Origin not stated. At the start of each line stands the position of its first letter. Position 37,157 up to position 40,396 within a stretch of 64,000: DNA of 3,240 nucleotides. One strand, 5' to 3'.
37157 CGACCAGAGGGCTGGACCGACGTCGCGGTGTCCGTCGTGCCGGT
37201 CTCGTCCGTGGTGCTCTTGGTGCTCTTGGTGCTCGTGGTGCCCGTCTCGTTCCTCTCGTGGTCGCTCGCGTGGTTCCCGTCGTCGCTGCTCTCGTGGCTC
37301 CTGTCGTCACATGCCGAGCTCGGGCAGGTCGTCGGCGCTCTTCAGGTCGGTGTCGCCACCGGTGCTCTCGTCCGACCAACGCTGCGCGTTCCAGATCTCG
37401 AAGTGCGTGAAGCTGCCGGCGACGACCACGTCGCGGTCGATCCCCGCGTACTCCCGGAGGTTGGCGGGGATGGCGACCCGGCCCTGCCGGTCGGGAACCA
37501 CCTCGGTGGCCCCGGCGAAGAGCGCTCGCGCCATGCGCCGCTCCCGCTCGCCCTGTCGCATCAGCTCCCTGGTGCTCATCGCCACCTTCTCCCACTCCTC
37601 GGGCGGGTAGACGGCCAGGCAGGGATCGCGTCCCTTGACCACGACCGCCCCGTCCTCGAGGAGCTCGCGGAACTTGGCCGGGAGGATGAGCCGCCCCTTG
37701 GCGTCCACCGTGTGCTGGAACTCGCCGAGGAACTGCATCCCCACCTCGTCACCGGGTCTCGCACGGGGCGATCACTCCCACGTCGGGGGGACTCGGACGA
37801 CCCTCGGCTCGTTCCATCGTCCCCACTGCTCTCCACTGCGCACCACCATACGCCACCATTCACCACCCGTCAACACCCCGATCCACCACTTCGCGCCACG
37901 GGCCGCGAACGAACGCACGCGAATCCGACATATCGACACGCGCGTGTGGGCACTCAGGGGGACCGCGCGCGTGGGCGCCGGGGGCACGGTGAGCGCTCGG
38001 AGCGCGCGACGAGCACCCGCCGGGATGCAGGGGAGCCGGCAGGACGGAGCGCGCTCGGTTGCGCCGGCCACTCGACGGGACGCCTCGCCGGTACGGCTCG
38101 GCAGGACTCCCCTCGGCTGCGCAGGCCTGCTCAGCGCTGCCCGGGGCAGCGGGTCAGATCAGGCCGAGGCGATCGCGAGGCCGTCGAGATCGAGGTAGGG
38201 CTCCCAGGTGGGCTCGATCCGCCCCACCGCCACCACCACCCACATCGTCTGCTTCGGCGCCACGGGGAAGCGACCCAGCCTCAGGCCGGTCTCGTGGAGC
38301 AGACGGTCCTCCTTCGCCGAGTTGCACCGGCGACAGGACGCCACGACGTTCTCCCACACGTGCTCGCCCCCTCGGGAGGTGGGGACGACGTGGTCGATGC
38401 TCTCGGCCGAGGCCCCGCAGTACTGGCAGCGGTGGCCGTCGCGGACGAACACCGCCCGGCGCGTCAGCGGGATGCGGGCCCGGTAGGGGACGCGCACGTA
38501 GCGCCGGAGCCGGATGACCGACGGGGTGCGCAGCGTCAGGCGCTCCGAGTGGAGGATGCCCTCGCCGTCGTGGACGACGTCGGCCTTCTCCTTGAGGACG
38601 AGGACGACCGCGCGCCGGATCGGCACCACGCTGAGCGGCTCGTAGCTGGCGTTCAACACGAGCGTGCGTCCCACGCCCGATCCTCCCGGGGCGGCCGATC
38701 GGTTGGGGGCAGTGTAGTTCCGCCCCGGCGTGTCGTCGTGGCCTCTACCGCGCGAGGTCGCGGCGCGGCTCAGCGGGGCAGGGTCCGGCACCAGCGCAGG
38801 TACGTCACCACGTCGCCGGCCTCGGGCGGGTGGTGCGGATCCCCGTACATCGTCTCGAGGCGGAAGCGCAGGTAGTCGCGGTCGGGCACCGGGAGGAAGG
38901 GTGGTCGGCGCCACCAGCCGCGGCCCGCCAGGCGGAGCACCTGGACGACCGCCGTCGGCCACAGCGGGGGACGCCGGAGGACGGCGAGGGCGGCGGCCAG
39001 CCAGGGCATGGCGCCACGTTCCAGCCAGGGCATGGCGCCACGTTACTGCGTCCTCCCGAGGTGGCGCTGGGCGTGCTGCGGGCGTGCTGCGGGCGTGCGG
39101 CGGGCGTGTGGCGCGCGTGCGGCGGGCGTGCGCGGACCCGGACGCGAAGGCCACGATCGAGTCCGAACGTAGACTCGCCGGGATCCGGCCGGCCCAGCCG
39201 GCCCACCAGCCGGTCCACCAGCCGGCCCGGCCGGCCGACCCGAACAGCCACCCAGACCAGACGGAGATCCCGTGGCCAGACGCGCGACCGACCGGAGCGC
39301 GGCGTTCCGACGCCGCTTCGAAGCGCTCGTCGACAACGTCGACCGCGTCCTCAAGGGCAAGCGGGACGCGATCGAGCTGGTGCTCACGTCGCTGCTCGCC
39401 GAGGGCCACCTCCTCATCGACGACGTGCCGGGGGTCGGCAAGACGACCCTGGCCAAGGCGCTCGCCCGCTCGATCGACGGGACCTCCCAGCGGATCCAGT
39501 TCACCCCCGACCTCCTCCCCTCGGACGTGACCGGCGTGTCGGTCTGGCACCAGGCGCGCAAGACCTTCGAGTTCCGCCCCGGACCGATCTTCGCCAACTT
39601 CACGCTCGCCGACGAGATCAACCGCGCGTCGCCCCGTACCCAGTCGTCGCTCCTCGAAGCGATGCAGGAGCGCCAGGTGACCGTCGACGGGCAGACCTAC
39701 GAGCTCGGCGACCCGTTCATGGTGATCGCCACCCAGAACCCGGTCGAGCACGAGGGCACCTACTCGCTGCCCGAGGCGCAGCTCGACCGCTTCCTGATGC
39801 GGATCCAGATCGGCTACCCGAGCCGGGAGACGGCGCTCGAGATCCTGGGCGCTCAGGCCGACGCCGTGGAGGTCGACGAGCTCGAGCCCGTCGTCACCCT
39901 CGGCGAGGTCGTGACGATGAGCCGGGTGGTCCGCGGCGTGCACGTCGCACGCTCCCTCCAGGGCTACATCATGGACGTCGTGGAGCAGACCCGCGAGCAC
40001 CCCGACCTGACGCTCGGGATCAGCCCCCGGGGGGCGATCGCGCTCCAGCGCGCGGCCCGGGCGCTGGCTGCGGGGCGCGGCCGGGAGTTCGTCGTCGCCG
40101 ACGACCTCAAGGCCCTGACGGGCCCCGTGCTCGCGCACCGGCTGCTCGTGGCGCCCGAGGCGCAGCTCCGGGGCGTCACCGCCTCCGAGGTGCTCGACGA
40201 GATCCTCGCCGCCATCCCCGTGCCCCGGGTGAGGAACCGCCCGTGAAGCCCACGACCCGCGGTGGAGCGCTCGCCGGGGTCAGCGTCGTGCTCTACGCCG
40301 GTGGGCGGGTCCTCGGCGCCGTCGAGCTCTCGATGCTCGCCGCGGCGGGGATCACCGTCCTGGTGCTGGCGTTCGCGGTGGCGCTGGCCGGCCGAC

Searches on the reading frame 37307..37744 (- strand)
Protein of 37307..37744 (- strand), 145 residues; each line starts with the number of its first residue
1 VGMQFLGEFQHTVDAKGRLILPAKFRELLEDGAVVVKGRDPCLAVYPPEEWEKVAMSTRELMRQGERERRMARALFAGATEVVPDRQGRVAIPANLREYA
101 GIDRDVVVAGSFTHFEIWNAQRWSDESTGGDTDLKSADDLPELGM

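Call 63: search_protein_families(library=pfam, proteins=[window:37307-37744:-], max_evalue=0.001)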
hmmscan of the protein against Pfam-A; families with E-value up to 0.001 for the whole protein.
window:37307-37744:- (145 aa): 1 family
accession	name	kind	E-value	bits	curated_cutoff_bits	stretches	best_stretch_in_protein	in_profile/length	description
PF02381.23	MraZ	-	2e-36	124.2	23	2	75-125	1-51/72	MraZ protein, putative antitoxin-like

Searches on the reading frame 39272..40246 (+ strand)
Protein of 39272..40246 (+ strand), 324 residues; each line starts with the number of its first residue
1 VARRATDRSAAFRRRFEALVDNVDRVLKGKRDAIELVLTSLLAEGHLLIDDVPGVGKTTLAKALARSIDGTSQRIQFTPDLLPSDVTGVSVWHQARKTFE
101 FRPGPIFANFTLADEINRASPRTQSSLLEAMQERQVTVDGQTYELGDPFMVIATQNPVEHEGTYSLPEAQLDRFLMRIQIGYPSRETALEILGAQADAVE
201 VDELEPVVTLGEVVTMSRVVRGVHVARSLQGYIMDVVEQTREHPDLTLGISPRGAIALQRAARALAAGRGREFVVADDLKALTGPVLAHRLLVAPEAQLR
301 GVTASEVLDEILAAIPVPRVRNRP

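Call 63: search_protein_families(library=pfam, proteins=[window:39272-40246:+], max_evalue=0.001)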
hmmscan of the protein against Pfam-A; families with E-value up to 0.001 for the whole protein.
window:39272-40246:+ (324 aa): 5 families
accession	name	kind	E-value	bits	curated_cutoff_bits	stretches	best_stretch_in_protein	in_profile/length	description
PF07726.17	AAA_3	-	3.4e-64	215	27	1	46-176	1-131/131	ATPase family associated with various cellular activities (AAA)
PF17863.7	AAA_lid_2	-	1.3e-22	79.8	22.7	1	239-311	2-74/74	AAA lid domain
PF07728.20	AAA_5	-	1.3e-13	51.6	22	1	52-174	7-139/139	AAA domain (dynein-related subfamily)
PF20030.5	bpMoxR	-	1.1e-09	38.1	27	1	16-194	3-180/205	MoxR domain in the MoxR-vWA-beta-propeller ternary systems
PF00004.35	AAA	-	8.7e-06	26.7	21.2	1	53-181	7-130/131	ATPase family associated with various cellular activities (AAA)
